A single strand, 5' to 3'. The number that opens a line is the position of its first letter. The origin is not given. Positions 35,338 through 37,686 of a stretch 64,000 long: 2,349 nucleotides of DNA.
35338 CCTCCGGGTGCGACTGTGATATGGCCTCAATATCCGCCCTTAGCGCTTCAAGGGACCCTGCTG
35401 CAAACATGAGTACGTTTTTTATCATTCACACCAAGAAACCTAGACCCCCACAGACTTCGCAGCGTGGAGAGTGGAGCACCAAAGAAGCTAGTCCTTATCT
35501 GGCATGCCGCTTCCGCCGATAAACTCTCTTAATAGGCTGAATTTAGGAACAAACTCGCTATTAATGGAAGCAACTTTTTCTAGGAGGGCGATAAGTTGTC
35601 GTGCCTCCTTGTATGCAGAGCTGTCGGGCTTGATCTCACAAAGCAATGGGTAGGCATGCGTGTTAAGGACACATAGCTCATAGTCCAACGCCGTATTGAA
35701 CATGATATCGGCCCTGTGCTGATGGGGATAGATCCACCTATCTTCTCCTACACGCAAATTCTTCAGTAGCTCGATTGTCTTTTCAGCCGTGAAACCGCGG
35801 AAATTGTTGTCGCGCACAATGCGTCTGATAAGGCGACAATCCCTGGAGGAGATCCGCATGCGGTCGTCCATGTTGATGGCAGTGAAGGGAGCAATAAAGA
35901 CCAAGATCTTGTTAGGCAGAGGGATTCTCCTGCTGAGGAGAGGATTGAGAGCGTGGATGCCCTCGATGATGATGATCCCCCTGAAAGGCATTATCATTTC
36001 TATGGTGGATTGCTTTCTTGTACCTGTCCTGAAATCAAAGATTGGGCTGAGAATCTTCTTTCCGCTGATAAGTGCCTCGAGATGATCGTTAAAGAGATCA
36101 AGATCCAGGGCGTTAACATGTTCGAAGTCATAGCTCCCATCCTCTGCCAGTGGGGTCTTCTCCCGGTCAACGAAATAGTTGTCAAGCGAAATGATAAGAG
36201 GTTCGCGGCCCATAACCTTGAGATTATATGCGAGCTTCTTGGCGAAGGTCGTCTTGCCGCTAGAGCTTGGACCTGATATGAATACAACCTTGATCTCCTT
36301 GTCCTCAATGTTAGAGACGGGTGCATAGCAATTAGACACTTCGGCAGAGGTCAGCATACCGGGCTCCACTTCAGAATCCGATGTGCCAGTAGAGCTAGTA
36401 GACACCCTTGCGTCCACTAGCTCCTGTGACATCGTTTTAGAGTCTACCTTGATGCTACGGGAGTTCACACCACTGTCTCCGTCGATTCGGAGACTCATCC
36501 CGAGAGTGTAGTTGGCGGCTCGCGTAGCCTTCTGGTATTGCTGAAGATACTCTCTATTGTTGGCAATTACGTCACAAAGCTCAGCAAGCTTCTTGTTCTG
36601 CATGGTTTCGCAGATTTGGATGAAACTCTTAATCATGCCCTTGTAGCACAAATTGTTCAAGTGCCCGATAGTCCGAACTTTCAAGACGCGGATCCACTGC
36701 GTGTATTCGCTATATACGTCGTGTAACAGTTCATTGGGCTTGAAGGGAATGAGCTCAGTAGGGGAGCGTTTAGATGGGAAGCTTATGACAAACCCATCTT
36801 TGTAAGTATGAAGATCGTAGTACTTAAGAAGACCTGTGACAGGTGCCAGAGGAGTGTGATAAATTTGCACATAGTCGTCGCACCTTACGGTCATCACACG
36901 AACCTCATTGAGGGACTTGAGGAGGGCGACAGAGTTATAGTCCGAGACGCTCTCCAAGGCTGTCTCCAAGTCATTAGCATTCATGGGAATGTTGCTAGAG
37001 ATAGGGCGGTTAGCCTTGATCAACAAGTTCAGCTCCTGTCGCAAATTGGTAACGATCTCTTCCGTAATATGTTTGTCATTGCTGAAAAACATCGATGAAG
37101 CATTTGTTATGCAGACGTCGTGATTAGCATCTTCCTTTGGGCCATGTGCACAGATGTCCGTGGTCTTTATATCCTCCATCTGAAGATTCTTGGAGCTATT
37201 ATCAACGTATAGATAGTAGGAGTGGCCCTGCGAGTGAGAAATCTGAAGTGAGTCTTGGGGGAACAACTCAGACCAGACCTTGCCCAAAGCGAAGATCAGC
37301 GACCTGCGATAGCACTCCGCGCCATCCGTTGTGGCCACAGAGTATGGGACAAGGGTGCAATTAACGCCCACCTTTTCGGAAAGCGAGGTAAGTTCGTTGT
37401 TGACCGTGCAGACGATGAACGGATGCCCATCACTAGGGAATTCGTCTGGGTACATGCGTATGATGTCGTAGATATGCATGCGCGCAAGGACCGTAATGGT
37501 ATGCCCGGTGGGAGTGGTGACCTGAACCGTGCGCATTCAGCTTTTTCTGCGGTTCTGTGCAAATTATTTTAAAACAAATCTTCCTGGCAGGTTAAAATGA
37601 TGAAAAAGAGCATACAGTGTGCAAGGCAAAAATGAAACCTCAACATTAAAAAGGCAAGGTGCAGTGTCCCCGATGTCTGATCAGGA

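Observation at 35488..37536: TGS-domain-like + uridine kinase fusion: bacterial-type architecture in a pyrimidine-salvage enzyme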

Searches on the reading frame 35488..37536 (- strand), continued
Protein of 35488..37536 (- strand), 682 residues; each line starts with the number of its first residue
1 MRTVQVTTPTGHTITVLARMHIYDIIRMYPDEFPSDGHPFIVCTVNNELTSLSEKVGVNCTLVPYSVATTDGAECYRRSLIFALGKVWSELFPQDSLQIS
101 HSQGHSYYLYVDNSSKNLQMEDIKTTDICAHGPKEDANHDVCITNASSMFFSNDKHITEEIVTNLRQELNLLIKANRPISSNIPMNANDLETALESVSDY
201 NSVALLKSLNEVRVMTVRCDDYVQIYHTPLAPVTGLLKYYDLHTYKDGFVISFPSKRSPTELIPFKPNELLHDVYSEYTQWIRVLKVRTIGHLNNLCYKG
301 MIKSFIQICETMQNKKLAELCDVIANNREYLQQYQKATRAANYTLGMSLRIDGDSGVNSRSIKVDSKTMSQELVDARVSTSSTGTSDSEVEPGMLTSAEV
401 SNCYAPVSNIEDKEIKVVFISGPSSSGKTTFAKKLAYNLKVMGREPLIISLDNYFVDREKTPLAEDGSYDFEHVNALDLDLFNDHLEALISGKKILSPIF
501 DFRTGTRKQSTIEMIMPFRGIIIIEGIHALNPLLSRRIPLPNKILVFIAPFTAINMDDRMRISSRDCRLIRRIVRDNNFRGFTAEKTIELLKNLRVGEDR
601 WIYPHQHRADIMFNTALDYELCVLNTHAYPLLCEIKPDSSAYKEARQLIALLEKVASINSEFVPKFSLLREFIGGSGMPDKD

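Call 71: list_cluster_members(proteins=[P0001, P0122, P0097, P0006])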
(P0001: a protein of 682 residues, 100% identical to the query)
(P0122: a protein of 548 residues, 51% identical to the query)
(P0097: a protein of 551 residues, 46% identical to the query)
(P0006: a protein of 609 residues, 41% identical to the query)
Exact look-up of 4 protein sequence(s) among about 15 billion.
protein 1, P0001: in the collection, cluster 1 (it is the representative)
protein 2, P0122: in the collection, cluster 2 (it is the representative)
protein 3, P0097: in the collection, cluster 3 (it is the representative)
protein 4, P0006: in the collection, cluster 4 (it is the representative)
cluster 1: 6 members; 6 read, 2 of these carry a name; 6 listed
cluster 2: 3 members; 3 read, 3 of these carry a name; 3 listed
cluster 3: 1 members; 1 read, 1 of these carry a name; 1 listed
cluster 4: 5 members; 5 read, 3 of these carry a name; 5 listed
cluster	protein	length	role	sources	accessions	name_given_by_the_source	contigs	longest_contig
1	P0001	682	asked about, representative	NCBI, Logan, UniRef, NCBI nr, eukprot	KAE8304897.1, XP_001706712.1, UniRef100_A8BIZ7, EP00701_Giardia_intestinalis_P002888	Uridine kinase [Giardia duodenalis] | Uridine kinase n=1 Tax=Giardia intestinalis (strain ATCC 50803 / WB clone C6) ... | Uridine kinase [Giardia intestinalis]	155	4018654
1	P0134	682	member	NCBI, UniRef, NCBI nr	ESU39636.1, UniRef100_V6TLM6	Uridine kinase [Giardia duodenalis] | Uridine kinase n=1 Tax=Giardia intestinalis TaxID=5741 RepID=V6TLM6_GIAIN | Uridine kinase [Giardia intestinalis]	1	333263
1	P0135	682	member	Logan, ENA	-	-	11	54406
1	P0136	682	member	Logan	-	-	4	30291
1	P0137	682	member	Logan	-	-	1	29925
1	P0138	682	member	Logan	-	-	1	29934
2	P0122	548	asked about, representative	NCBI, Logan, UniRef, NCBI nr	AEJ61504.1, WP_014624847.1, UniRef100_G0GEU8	TGS domain-containing protein [Spirochaeta thermophila DSM 6578] | TGS domain-containing protein n=1 Tax=Winmispira thermophila (strain ATCC 700085 / DSM ... | nucleoside kinase [Spirochaeta thermophila]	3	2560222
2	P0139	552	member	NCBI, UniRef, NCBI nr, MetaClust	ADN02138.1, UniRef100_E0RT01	hypothetical protein STHERM_c11970 [Spirochaeta thermophila DSM 6192] | AAA+ ATPase domain-containing protein n=2 Tax=Winmispira thermophila TaxID=154 ... | 665571.STHERM_c11970 COG0572,COG0441 K00876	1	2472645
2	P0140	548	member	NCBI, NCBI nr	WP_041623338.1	nucleoside kinase [Spirochaeta thermophila]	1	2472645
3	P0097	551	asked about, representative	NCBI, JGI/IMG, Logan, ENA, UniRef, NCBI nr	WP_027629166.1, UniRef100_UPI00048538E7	nucleoside kinase [Ruminiclostridium cellobioparum] | uridine kinase | nucleoside kinase n=1 Tax=Ruminiclostridium cellobioparum TaxID=29355 RepID=UPI00048538E7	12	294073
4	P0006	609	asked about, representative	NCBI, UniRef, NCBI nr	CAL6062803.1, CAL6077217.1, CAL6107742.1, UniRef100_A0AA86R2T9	Uridine_kinase [Hexamita inflata] | Uridine kinase n=1 Tax=Hexamita inflata TaxID=28002 RepID=A0AA86R2T9_9EUKA | Uridine kinase [Hexamita inflata]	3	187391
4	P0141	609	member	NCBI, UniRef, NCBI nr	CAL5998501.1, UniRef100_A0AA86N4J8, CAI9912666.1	Uridine_kinase [Hexamita inflata] | Uridine kinase n=1 Tax=Hexamita inflata TaxID=28002 RepID=A0AA86N4J8_9EUKA | Uridine kinase [Hexamita inflata]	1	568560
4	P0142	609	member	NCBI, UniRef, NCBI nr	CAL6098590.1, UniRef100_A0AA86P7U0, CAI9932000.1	Uridine_kinase [Hexamita inflata] | Uridine kinase n=1 Tax=Hexamita inflata TaxID=28002 RepID=A0AA86P7U0_9EUKA | Uridine kinase [Hexamita inflata]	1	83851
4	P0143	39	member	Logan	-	-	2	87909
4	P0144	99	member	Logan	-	-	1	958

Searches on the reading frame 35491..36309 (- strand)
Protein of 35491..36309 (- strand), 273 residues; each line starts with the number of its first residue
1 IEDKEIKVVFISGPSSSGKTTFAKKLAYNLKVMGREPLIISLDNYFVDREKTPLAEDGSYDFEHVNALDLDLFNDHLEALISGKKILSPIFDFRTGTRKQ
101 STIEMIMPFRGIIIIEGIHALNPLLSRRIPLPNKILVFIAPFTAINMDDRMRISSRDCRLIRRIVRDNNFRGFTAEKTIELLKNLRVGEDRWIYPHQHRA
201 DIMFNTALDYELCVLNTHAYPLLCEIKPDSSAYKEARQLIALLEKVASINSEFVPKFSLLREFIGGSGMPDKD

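Call 25: search_solved_structures(query=window:35491-36309:-, max_evalue=0.000001, show_alignments=5)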
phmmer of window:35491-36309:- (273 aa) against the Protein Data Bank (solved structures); distinct sequences matched with E-value up to 0.000001: 15.
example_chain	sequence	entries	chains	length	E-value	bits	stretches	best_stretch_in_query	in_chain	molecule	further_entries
9y3v_K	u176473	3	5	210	9e-16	61.5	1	8-223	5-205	Uridine kinase P10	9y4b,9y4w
3w8r_A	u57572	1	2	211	1e-15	61.3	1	8-129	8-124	Uridine kinase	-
3asy_A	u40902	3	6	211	1.4e-15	60.9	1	8-129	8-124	Uridine kinase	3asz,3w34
6pwz_A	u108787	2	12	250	8e-10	42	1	8-203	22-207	Uridine-cytidine kinase 2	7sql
1udw_A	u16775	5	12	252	8.3e-10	42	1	8-203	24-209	Uridine-cytidine kinase 2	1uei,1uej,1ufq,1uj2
6n53_A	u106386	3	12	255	8.7e-10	41.9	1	8-203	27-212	Uridine-cytidine kinase 2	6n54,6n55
1xrj_A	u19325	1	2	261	9.5e-10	41.8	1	8-203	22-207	Uridine-cytidine kinase 2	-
9qko_B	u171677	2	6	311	1.1e-09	41.6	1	9-204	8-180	cyanobacteria specific phoshoribulokinase from Hyella disjuncta PCC 6712 | cyanobacteria specific phosphoribulokinase from Chroococcidiopsis PCC 6712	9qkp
7z66_AAAA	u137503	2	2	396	1.8e-09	40.9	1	8-129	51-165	Inorganic pyrophosphatase TTM1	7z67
2jeo_A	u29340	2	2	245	2.4e-09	40.5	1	9-120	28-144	URIDINE-CYTIDINE KINASE 1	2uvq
9sgf_A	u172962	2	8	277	3.8e-09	39.8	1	9-120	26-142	Uridine-cytidine kinase 1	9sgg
9qkn_A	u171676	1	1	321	3e-08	36.9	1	9-202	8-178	Uridine kinase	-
6hzk_A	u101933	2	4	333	6.7e-08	35.7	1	6-205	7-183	Phosphoribulokinase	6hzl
6kev_A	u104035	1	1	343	7.2e-08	35.6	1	6-205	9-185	Phosphoribulokinase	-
6gve_J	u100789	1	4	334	1.3e-07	34.8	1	6-203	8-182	Phosphoribulokinase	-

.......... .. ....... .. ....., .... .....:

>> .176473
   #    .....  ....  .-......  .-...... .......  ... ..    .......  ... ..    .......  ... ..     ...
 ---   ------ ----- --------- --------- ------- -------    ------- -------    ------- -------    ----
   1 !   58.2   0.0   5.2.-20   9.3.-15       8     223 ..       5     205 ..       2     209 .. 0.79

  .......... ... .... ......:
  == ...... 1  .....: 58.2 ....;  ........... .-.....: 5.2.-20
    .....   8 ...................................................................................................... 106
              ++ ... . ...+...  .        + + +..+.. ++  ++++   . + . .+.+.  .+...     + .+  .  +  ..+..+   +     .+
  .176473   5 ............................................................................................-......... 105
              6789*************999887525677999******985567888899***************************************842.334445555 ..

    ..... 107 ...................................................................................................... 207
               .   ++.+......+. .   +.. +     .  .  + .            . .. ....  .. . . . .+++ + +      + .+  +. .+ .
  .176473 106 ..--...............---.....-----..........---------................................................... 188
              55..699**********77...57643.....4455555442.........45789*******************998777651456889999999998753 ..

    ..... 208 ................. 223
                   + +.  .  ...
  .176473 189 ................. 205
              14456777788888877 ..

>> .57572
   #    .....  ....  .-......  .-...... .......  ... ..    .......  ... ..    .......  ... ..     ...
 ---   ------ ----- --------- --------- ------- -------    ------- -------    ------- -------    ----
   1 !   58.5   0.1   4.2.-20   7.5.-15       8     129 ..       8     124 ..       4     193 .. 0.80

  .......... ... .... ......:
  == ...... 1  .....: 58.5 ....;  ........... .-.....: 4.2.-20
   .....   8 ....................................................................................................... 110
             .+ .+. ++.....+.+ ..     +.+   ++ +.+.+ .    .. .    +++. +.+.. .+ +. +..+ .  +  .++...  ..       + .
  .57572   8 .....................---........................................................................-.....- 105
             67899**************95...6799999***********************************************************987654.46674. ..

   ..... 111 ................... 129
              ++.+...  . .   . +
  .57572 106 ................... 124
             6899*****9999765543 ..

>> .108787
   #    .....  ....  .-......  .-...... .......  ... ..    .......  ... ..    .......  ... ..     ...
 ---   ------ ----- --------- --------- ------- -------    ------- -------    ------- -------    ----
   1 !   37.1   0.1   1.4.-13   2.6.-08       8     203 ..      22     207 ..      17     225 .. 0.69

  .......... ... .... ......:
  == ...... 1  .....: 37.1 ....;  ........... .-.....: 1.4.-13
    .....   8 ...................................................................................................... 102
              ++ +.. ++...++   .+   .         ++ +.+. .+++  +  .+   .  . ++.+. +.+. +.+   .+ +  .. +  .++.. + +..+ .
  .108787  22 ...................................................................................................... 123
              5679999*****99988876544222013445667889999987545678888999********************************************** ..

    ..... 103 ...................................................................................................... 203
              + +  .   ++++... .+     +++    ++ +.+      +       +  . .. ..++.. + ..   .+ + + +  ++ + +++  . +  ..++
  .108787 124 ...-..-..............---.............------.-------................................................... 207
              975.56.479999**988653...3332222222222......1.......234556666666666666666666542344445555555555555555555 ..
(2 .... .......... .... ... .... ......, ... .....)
